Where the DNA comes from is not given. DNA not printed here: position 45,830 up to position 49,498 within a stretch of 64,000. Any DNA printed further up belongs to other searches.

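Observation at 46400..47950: About 1.5 kb of near-perfect 78-nt tandem repeats inside the 1122-aa gene: a likely hypervariable, recombination-prone length polymorphism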

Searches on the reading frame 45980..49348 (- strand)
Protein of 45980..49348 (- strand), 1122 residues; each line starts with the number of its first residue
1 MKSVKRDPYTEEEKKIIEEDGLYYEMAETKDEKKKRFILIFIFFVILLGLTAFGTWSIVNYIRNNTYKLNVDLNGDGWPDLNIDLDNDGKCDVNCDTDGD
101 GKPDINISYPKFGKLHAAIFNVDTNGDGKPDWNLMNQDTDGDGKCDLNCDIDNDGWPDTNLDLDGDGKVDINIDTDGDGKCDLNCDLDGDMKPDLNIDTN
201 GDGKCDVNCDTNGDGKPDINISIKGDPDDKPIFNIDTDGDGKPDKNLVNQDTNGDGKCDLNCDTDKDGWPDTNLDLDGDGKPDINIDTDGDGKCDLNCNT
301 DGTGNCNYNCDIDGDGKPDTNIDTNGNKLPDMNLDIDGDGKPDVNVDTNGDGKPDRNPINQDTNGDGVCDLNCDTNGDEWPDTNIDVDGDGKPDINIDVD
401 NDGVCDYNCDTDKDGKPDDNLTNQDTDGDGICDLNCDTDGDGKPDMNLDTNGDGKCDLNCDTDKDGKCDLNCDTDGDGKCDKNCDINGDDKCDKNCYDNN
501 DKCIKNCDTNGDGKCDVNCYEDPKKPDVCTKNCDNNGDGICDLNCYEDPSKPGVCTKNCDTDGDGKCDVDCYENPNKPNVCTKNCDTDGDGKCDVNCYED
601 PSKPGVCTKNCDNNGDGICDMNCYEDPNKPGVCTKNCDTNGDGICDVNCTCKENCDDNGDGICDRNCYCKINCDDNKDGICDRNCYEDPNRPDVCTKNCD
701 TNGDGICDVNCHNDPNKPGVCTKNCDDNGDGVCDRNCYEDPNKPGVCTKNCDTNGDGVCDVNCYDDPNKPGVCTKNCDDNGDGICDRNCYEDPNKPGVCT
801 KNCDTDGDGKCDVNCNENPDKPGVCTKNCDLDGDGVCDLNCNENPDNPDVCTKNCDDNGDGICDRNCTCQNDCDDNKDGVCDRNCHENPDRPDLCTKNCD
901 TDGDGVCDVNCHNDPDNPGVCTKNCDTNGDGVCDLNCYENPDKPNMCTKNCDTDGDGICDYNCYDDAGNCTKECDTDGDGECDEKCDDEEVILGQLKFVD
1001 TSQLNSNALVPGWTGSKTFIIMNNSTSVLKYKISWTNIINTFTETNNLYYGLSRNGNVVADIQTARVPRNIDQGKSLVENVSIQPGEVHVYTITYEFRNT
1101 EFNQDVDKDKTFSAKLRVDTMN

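Call 5: search_protein_families(library=pfam, proteins=[window:45980-49348:-], max_evalue=0.01)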
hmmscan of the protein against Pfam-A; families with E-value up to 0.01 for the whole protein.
window:45980-49348:- (1122 aa): 0 families

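Call 6: search_protein_families(library=ncbifam, proteins=[window:45980-49348:-], max_evalue=0.01)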
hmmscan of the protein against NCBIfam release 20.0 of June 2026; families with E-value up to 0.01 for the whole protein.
window:45980-49348:- (1122 aa): 4 families
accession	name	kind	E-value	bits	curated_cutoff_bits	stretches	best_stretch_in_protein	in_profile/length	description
NF033609.2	MSCRAMM_ClfA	exception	2.1e-28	98.6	1150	3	86-352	603-850/934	MSCRAMM family adhesin clumping factor ClfA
NF000535.3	MSCRAMM_SdrC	exception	1.7e-24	86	1700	3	236-416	723-899/963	MSCRAMM family adhesin SdrC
NF012181.0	MSCRAMM_SdrD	exception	4.1e-23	80.8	2500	2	336-538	1142-1340/1379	MSCRAMM family adhesin SdrD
NF033845.1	MSCRAMM_ClfB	exception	4.3e-23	81.2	999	2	226-491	559-797/871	MSCRAMM family adhesin clumping factor ClfB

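Call 8: find_homologous_proteins(query=window:45980-49348:-)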
Query window:45980-49348:- (1122 aa): 1235 proteins with E <= 0.001 among 8000 candidates; the best 120 are listed.
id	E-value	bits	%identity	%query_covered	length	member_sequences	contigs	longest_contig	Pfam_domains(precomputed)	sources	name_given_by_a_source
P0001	8.6e-172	592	36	78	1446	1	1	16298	PF01841.26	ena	-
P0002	4.7e-144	500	57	22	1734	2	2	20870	PF01841.26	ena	-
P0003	2.5e-116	408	57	28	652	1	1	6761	-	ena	-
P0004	4.0e-114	401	51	36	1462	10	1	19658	PF18889.7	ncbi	-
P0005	8.4e-113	396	58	33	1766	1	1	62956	PF06458.19,PF24223.3,PF26918.1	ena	-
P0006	4.2e-112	394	58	33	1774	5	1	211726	PF06458.19,PF24223.3,PF26918.1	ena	-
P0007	3.3e-109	384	52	39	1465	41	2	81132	-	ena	-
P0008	4.1e-104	367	51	41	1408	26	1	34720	PF23623.2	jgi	-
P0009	2.6e-102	361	62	30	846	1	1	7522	PF09479.17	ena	-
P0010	2.9e-101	358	47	35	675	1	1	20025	-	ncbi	-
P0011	7.1e-101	357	55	37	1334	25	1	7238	PF18889.7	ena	-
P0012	1.0e-98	350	47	46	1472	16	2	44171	-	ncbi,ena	-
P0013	2.1e-97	345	52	30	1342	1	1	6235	-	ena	-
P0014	5.6e-91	324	63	30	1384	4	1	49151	-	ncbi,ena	-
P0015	1.2e-88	316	43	36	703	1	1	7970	-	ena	-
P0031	8.7e-83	297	41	48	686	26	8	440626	-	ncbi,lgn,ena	-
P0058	1.6e-74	269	35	35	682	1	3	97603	-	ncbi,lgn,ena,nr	ncbi:MAG: hypothetical protein IJO63_04710 [Bacilli bacterium]|nr:hypothetical protein [Bacilli bact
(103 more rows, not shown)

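Call 10: find_encoding_contigs(protein=window:45980-49348:-, flank=10000, max_places=10)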
Protein window:45980-49348:- (1122 aa): 4 contigs read that carry it; 2 places shown.
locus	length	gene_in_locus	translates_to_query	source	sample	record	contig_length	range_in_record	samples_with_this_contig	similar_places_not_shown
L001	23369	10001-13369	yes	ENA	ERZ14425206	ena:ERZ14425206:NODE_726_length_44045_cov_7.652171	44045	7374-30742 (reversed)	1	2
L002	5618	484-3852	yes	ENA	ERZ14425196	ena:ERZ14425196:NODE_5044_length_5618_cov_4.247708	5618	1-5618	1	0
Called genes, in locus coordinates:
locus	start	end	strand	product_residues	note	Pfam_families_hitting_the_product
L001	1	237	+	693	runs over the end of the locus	PF00580:UvrD-helicase, PF01443:Viral_helicase1 (faint), PF13245:AAA_19, PF13604:AAA_30 (faint), PF13087:AAA_12 (faint), PF13361:UvrD_C, PF13538:UvrD_C_2, PF21196:PcrA_UvrD_tudor (weak)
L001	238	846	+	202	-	PF02517:Rce1-like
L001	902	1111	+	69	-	PF01381:HTH_3, PF13443:HTH_26 (weak)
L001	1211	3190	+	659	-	PF22745:Nlig-Ia, PF01653:DNA_ligase_aden, PF03120:OB_DNA_ligase, PF03119:DNA_ligase_ZBD (weak), PF12826:HHH_2, PF14520:HHH_5 (weak), PF00533:BRCT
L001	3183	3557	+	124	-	-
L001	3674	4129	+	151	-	-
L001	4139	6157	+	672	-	PF00990:GGDEF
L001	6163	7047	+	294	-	PF03631:Virul_fac_BrkB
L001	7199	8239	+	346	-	PF06925:MGDG_synth, PF00534:Glycos_transf_1 (faint), PF04101:Glyco_tran_28_C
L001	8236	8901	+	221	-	PF01522:Polysacc_deac_1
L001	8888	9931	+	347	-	PF03706:LPG_synthase_TM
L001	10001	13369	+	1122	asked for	-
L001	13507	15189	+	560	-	-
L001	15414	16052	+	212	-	-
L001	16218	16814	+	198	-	-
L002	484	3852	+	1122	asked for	-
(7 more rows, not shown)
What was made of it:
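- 45980..49348 (-): Complete gene for the 1122-aa repeat protein. It contains 229 Asp, 150 Asn, 114 Gly, 108 Cys and 47 Dx[DN]xDG motifs. The exact protein is encoded on at least 4 contigs (call 10).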

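Call 12: list_cluster_members(proteins=[window:45980-49348:-, window:44160-45842:-])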
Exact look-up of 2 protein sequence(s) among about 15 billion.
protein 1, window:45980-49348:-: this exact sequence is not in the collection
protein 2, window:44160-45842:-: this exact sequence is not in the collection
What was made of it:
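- Tried and rejected: 90% clusters. list_cluster_members does not hold the exact proteins (call 12).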

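Call 44: find_encoding_contigs(protein=P0058, flank=8000, max_places=2)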
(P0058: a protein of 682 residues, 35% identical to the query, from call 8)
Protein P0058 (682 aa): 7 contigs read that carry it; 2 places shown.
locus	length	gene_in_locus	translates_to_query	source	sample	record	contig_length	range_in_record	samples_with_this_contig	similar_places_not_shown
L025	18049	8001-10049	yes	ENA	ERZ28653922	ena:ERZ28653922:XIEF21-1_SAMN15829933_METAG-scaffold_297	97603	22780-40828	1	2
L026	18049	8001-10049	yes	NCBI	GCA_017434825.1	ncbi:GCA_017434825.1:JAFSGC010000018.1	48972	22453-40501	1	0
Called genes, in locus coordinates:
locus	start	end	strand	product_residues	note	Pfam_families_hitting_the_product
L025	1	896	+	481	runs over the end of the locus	PF03062:MBOAT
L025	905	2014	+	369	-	PF14286:DHHW, PF16822:ALGX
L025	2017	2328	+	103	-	-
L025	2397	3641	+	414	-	PF16403:Bact_surface_Ig-like, PF13472:Lipase_GDSL_2 (weak)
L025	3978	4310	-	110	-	PF01648:ACPS, PF17837:4PPT_N (faint)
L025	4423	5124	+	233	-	PF00005:ABC_tran, PF13304:AAA_21 (faint)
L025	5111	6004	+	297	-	PF18075:FtsX_ECD, PF02687:FtsX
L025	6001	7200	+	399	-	PF24568:CC_PcsB (weak), PF01551:Peptidase_M23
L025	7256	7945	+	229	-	-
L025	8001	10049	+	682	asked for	-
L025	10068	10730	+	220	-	-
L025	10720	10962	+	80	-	-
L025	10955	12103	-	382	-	PF00375:SDF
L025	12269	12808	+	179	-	PF02915:Rubrerythrin, PF21349:RUBY_RBDX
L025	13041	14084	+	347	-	PF02912:Phe_tRNA-synt_N, PF01409:tRNA-synt_2d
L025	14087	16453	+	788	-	PF01588:tRNA_bind, PF03483:B3_4, PF03484:B5, PF17759:tRNA_synthFbeta, PF03147:FDX-ACB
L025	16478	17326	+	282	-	PF01171:ATP_bind_3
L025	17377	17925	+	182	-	-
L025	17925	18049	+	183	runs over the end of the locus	-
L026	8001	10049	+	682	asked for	-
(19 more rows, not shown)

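Call 45: search_protein_families(library=pfam, proteins=[L025:7256-7945:+, L025:10068-10730:+, L025:10720-10962:+], max_evalue=0.1)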
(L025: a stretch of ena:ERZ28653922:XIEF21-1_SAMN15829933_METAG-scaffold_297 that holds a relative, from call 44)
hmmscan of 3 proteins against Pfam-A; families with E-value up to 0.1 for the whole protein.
L025:7256-7945:+ (229 aa): 0 families

L025:10068-10730:+ (220 aa): 2 families
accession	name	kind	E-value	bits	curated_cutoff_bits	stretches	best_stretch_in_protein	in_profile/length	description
PF10502.14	Peptidase_S26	-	0.0016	18.8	22.9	1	56-99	23-67/168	Signal peptidase, peptidase S26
PF20403.5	DUF6693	-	0.0091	16.6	31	1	12-49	7-44/104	Family of unknown function (DUF6693)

L025:10720-10962:+ (80 aa): 1 family
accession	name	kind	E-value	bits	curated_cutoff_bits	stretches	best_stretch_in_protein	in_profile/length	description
PF06949.16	DUF1292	-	0.0011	20.2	24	1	14-67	7-62/75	Protein of unknown function (DUF1292)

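Call 47: search_protein_families(library=ncbifam, proteins=[L025:7256-7945:+, L025:10068-10730:+], max_evalue=1)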
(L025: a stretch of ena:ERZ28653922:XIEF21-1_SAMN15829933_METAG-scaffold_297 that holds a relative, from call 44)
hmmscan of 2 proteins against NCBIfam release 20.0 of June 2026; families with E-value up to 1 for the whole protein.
L025:7256-7945:+ (229 aa): 0 families

L025:10068-10730:+ (220 aa): 6 families
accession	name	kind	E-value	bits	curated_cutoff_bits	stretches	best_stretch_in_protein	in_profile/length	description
TIGR02228.1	sigpep_I_arch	equivalog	1.7e-28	99.5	51.85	1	28-183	6-155/158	signal peptidase I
NF046067.1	SigPepSipWBacil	equivalog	3.3e-21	75.7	190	1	24-202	7-178/189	signal peptidase I SipW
TIGR02227.1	sigpep_I_bact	equivalog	4.5e-06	26.6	47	1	55-102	19-67/162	signal peptidase I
NF005260.0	PRK06763.1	subfamily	0.009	15.5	226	1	76-120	64-106/213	F0F1 ATP synthase subunit alpha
TIGR01620.2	hyp_HI0043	subfamily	0.19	11.3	160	1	165-211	98-143/329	TIGR01620 family protein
NF009512.0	PRK12872.1-1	equivalog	0.68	9.4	278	0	15-127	102-210/303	geranylgeranylglycerol-phosphate geranylgeranyltransferase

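Call 65: find_encoding_contigs(protein=P0031, flank=8000, max_places=1)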
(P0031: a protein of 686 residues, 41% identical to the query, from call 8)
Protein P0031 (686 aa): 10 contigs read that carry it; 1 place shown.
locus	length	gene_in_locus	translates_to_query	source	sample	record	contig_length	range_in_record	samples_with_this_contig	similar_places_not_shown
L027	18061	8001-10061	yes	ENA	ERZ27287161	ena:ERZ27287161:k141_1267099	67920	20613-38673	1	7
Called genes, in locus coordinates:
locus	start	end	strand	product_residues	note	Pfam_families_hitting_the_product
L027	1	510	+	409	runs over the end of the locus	PF02274:ADI, PF19420:DDAH_eukar (faint)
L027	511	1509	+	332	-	PF02729:OTCace_N, PF00185:OTCace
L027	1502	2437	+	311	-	PF00696:AA_kinase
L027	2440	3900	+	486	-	PF03606:DcuC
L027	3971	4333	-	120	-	-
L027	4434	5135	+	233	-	PF00005:ABC_tran, PF13304:AAA_21 (faint)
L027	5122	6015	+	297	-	PF18075:FtsX_ECD, PF02687:FtsX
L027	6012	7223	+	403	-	PF01551:Peptidase_M23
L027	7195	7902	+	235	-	-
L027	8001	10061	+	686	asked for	-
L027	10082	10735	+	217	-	-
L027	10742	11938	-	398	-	PF00375:SDF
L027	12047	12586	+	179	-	PF02915:Rubrerythrin, PF21349:RUBY_RBDX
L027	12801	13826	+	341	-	PF02912:Phe_tRNA-synt_N, PF01409:tRNA-synt_2d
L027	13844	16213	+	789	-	PF01588:tRNA_bind, PF03483:B3_4, PF03484:B5, PF17759:tRNA_synthFbeta, PF03147:FDX-ACB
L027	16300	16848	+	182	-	-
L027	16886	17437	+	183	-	PF13098:Thioredoxin_2 (weak), PF00462:Glutaredoxin (weak)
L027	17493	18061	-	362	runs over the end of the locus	-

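Call 66: find_encoding_contigs(protein=P0010, flank=8000, max_places=1)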
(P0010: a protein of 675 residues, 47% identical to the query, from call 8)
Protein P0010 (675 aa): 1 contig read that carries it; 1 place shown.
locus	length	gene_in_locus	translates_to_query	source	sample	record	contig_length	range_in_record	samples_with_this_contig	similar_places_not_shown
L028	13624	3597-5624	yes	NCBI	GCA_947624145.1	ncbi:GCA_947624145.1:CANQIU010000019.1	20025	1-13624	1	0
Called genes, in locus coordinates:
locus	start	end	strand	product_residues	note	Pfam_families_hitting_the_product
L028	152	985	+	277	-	-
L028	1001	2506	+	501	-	-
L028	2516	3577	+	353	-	PF09823:DUF2357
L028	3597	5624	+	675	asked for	-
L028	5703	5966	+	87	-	-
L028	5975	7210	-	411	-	PF13173:AAA_14, PF13635:DUF4143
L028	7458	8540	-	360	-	PF01098:FTSW_RODA_SPOVE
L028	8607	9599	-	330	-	PF10555:MraY_sig1 (weak), PF00953:Glycos_transf_4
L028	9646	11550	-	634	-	PF03717:PBP_dimer, PF00905:Transpeptidase, PF03793:PASTA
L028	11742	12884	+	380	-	-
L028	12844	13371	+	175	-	PF04203:Sortase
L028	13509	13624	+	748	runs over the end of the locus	-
